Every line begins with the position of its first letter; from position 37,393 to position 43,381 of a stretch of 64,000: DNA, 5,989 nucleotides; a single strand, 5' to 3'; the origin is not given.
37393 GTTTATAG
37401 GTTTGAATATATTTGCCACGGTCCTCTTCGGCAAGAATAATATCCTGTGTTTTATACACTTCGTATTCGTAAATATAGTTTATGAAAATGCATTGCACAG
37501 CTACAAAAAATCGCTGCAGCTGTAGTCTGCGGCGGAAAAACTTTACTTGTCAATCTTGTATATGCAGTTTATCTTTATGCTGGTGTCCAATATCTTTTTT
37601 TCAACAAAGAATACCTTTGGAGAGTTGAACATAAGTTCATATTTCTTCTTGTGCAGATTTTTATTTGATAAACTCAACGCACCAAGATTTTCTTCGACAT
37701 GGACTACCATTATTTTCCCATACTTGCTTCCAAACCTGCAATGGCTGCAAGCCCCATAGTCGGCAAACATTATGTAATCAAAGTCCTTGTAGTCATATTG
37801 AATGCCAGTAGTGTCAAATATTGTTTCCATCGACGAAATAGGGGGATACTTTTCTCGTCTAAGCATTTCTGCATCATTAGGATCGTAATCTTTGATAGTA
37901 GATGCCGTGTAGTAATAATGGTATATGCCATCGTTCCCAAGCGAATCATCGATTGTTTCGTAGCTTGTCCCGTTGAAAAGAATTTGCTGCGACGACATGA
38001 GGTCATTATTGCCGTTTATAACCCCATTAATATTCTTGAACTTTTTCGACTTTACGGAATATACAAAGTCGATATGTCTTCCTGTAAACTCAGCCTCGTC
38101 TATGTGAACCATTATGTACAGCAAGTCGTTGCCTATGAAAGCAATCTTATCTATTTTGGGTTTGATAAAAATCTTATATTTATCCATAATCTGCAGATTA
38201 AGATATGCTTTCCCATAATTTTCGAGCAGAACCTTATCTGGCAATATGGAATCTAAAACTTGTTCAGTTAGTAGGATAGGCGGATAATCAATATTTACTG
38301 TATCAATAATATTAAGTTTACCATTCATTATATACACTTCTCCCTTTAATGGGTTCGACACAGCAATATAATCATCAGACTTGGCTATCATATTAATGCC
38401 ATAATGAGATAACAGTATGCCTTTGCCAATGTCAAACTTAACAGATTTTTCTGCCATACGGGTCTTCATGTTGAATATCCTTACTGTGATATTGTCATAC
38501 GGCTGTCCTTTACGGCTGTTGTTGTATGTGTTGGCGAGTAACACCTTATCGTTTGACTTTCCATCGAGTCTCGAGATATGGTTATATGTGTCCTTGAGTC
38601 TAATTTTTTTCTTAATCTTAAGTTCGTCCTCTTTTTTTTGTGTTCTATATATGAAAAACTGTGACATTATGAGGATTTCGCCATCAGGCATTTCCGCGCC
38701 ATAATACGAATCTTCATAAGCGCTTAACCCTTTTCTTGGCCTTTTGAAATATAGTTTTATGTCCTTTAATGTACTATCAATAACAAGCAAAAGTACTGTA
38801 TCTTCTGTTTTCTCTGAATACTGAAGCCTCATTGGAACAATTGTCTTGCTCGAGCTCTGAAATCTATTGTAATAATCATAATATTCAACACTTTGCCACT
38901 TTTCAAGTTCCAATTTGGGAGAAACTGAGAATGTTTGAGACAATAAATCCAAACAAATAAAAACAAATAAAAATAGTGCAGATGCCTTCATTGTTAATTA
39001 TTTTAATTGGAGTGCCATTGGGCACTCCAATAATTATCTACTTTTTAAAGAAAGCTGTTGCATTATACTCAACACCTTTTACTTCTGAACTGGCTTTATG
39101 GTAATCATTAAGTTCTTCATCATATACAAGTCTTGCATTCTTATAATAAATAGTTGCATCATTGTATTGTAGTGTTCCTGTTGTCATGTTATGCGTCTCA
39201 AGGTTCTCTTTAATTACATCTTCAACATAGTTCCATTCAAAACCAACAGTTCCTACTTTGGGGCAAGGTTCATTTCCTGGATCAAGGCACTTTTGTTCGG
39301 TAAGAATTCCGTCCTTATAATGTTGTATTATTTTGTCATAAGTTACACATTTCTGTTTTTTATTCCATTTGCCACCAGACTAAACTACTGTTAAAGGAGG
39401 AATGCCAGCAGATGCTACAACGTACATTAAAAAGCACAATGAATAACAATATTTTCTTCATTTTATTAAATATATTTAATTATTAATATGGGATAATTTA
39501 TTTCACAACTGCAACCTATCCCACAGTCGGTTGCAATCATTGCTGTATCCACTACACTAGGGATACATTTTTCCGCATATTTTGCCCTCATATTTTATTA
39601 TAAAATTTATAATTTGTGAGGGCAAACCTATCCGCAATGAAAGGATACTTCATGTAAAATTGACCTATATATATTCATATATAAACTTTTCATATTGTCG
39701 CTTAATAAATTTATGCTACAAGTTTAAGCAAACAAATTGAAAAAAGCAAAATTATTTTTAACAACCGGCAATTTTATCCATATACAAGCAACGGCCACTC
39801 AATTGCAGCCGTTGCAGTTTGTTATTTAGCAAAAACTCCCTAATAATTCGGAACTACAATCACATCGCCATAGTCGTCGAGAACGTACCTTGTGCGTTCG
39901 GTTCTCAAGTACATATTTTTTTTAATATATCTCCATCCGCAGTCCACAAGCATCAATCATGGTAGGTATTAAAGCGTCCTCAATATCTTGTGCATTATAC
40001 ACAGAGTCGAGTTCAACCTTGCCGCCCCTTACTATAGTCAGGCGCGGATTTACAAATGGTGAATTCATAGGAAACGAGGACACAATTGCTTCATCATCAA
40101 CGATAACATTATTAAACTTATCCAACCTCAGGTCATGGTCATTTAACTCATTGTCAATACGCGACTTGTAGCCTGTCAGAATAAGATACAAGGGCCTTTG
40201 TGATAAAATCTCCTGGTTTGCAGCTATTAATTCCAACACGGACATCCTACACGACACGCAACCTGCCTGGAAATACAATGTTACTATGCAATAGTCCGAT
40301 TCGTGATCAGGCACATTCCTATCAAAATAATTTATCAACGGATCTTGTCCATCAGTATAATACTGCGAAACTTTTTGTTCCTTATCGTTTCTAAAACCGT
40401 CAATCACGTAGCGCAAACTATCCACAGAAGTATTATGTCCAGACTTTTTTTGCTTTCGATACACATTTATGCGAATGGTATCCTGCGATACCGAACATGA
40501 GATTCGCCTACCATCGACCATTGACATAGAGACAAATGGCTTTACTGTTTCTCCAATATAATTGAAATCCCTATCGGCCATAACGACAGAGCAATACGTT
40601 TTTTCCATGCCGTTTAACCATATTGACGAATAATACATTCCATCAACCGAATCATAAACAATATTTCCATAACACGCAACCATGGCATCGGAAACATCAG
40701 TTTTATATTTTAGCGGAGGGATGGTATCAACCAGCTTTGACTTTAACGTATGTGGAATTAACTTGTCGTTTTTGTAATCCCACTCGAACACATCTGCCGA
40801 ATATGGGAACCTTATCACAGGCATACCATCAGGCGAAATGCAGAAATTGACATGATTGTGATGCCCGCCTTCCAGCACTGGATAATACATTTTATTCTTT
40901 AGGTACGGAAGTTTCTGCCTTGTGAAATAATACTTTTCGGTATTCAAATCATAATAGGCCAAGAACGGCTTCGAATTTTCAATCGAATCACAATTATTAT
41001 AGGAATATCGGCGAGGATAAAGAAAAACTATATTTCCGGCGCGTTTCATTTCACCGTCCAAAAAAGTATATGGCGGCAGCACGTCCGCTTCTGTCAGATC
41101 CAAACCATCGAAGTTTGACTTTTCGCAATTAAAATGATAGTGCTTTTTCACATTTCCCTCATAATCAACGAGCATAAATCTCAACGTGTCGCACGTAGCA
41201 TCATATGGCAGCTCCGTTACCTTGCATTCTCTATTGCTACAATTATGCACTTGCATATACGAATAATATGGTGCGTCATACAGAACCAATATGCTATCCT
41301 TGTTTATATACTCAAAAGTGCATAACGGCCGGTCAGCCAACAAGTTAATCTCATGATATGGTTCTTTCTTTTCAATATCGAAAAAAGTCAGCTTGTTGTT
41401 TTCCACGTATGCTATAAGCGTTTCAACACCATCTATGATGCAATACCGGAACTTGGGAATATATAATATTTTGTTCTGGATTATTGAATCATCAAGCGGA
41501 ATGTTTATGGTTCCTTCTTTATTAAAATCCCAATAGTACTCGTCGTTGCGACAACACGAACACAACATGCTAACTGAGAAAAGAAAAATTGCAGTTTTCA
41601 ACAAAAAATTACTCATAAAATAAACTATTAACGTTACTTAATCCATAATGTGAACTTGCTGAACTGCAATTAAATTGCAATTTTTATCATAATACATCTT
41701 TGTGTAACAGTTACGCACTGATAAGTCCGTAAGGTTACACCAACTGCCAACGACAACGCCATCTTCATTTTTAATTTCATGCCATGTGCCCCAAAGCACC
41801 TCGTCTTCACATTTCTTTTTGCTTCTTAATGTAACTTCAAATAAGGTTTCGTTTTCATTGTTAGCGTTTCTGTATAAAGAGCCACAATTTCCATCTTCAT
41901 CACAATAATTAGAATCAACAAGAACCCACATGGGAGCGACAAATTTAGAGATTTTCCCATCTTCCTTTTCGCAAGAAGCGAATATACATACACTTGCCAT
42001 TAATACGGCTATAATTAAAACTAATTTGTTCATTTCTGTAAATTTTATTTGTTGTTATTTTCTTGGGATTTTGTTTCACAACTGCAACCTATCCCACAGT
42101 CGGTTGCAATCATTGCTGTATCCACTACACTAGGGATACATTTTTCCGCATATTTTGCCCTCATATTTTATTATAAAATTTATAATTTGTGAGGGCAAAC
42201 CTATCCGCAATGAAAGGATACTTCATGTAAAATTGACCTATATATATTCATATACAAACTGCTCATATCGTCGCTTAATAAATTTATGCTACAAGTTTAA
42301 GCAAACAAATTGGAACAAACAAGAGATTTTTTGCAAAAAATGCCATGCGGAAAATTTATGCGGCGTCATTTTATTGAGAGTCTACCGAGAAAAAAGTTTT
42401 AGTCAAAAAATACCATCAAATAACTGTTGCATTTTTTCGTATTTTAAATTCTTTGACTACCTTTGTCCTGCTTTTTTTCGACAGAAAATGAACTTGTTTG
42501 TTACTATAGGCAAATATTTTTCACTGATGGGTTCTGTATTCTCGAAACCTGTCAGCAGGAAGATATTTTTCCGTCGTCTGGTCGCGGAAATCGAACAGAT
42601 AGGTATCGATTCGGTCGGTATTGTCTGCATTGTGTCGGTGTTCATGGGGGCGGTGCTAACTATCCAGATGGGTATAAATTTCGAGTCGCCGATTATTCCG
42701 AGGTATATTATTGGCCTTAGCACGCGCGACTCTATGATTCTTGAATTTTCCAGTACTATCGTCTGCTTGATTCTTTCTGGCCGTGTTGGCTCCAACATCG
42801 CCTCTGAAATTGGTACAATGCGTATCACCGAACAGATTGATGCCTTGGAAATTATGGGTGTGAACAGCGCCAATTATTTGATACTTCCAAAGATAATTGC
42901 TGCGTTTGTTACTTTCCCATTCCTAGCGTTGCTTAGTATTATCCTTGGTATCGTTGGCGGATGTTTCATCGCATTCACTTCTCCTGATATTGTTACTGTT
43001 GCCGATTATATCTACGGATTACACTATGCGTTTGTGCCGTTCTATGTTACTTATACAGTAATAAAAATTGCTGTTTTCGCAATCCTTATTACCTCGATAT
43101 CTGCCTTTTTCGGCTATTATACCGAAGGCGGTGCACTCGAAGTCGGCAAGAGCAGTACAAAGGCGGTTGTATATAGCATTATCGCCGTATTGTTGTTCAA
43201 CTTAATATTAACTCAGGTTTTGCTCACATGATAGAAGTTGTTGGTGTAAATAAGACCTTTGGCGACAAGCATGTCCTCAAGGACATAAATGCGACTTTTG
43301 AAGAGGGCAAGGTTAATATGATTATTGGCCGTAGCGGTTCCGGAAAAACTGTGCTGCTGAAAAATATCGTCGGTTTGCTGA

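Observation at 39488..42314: Non-coding leader ~98% identical between cassettes while the coding regions have diverged almost completely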

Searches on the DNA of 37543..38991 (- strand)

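Call 101: search_rna_families(source=L016, start=1200, end=1760, threshold=evalue, max_evalue=10)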
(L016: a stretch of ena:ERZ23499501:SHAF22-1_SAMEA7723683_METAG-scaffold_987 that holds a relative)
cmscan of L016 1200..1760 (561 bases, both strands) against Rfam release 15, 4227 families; matches with E-value up to 10: 3.
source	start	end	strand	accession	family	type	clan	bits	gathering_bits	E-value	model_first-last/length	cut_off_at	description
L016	1225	1350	-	RF04180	BTnc231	Gene; sRNA;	-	16.4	80.4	0.8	1-154/154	no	Bacteroides sRNA BTnc231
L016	1501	1580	-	RF04154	mir-1277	Gene; miRNA;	-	15.3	81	9.2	1-78/78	no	mir-1277 microRNA precursor family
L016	1544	1584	+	RF00749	mir-208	Gene; miRNA;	-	13.3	56.4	7.6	17-59/77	no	mir-208 microRNA precursor family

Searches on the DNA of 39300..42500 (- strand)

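Call 8: search_rna_families(source=window, start=39300, end=42500, threshold=evalue, max_evalue=10, show_alignments=3)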
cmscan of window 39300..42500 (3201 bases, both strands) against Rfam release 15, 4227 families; matches with E-value up to 10: 3.
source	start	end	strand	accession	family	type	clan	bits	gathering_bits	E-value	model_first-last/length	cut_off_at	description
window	41289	41475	-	RF01250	snR189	Gene; snRNA; snoRNA; HACA-box;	CL00021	22.6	50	1.4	1-193/193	no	Small nucleolar RNA snR189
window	42369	42448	-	RF01586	snoR09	Gene; snRNA; snoRNA; CD-box;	-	21.7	50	8.3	1-84/84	no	small nucleolar RNA snoR09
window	39392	39464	-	RF01175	snoU83D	Gene; snRNA; snoRNA; CD-box;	-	21.2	55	1.1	1-81/81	no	Small nucleolar RNA U83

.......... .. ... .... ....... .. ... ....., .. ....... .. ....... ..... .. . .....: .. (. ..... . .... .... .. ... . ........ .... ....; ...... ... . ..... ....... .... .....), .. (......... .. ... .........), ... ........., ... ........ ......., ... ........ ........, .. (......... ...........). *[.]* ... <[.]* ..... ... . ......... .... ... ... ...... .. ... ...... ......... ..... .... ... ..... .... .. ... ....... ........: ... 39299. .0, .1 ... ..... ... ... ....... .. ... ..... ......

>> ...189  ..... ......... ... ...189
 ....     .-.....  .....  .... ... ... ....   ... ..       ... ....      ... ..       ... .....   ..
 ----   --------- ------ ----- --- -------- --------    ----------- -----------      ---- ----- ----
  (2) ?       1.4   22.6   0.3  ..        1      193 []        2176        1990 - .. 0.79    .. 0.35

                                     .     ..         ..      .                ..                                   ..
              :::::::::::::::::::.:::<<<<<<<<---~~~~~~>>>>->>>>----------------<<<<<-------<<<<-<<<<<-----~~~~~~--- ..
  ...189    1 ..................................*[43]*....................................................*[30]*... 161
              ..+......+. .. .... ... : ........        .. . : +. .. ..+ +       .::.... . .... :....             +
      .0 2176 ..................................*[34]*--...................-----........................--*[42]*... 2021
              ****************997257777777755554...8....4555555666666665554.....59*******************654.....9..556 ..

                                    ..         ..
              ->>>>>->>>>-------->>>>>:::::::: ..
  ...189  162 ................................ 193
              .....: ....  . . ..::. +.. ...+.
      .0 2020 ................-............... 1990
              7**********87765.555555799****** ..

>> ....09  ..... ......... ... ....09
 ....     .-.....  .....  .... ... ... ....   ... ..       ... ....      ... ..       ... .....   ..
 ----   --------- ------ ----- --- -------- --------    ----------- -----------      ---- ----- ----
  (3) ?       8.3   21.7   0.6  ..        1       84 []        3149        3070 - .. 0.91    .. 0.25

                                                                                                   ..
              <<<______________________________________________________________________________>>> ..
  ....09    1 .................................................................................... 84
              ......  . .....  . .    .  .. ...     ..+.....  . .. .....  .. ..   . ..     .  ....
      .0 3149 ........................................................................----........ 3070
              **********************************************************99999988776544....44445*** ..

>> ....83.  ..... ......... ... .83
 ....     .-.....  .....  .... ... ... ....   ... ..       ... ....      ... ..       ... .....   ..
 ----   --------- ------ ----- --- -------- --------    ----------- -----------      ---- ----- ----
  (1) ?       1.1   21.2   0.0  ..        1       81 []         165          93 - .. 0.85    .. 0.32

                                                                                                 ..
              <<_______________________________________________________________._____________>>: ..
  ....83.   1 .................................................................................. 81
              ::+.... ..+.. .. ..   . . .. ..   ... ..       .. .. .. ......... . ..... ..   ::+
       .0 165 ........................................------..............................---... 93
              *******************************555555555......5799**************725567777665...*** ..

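Call 81: search_dna_similar(query=window:39459-39760:-, collection=plasmids, mode=distant, max_evalue=0.01, max_rows=10)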
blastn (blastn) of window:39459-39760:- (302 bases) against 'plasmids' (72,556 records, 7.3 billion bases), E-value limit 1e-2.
No match.

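Call 82: search_dna_similar(query=window:39459-39760:-, collection=phages, mode=distant, max_evalue=0.01, max_rows=10)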
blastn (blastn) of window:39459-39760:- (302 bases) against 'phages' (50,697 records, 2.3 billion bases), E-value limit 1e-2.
No match.

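Call 104: build_rna_model(alignment_id=A8, structure=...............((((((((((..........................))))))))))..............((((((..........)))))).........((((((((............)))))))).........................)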
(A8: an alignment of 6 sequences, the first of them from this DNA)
Model R1 built from alignment A8 (6 sequences, 159 columns); structure: as given.
model positions 152; base pairs 24; branch points 2; effective number of sequences 1.51; information 0.591 bits per position. Calibrated on 0.2 Mb of random sequence (short: E-values are rough).
structure used (alignment columns):
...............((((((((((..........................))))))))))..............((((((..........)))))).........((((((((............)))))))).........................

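Call 105: search_with_rna_model(model_id=R1, sources=[window, L002, L003, L005, L011, L012, L013, L014, L015, L016, L017, L018, L019, L020, L021], max_evalue=10, make_alignment=true)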
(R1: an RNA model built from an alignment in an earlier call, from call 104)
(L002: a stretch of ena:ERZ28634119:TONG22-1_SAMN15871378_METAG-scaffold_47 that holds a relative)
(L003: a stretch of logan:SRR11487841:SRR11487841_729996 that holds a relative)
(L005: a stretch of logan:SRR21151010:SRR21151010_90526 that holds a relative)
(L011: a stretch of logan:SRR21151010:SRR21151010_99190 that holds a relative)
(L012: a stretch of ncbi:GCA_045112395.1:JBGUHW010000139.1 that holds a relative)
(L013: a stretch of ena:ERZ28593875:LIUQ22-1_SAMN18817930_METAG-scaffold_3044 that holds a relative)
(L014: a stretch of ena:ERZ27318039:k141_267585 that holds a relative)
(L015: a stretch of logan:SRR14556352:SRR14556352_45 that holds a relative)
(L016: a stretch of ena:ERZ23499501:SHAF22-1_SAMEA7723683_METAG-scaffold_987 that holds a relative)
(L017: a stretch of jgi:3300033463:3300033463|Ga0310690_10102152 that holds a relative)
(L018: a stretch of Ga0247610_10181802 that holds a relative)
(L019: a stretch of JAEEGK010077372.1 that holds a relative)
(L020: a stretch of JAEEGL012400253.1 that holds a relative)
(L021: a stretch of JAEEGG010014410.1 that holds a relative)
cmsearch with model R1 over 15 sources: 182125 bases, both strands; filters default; matches with E-value up to 10: 17.
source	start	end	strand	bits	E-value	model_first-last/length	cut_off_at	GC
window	42060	42214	-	172.5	1.2e-33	1-152/152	no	0.37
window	39487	39641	-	166.8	1.9e-32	1-152/152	no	0.35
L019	1254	1402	+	159.6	6.1e-31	1-152/152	no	0.4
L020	8649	8797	+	159.6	6.1e-31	1-152/152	no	0.4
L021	555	703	-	159.6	6.1e-31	1-152/152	no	0.4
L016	1529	1677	+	155.7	4e-30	1-152/152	no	0.4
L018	759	910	+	152.3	2.1e-29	1-152/152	no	0.39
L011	1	124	+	123.2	2.7e-23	29-152/152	5'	0.35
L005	1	121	+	109.6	1.9e-20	29-152/152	5'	0.35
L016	1544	1584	-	22.1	0.047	16-58/152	no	0.32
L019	1269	1309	-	22.1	0.047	16-58/152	no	0.32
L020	8664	8704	-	22.1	0.047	16-58/152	no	0.32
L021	648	688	+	22.1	0.047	16-58/152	no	0.32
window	39567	39656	+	21.1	0.076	1-152/152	no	0.3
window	42140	42229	+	21.1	0.076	1-152/152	no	0.3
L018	774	814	-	20.9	0.085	16-58/152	no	0.34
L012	10889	11034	+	11.3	8.8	1-152/152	no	0.29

Alignment A9: 17 matches aligned to the model, 169 columns, each read 5' to 3' on its own strand. Consensus structure (alignment columns), stored with it:
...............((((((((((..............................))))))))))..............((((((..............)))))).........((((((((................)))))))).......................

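Call 106: search_with_rna_model(model_id=R1, sources=[window, L005, L016, L018, L019], max_evalue=1e-10, make_alignment=true, show_alignments=0)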
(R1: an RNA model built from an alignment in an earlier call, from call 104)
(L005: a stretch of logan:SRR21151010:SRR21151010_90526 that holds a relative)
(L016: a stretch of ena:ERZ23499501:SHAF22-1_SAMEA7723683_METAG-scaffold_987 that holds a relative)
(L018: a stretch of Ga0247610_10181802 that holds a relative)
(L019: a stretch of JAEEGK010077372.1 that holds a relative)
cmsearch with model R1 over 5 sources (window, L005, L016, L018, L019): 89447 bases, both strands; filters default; matches with E-value up to 1e-10: 6.
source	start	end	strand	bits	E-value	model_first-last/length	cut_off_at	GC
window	42060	42214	-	172.5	5.8e-34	1-152/152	no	0.37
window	39487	39641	-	166.8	9.3e-33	1-152/152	no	0.35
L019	1254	1402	+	159.6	3e-31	1-152/152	no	0.4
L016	1529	1677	+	155.7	2e-30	1-152/152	no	0.4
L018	759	910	+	152.3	1e-29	1-152/152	no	0.39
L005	1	121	+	109.6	9.4e-21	29-152/152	5'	0.35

Alignment A10: 6 matches aligned to the model, 157 columns, each read 5' to 3' on its own strand. Consensus structure (alignment columns), stored with it:
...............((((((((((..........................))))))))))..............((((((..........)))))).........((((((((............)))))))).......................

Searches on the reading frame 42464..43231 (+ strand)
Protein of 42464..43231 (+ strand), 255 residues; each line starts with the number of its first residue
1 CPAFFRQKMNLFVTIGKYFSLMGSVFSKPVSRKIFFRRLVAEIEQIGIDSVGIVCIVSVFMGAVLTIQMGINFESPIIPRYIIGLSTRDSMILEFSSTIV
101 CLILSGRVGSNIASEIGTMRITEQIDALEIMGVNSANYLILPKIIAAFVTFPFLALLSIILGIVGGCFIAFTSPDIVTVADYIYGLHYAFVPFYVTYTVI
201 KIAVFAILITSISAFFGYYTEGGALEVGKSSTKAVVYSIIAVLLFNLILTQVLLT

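Call 10: search_protein_families(library=pfam, proteins=[window:42464-43231:+], max_evalue=0.01)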
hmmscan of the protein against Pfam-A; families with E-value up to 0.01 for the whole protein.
window:42464-43231:+ (255 aa): 1 family
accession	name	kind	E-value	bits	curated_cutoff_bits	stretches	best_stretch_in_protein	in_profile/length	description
PF02405.21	MlaE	-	3.3e-61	207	22.5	1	40-251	2-211/212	Permease MlaE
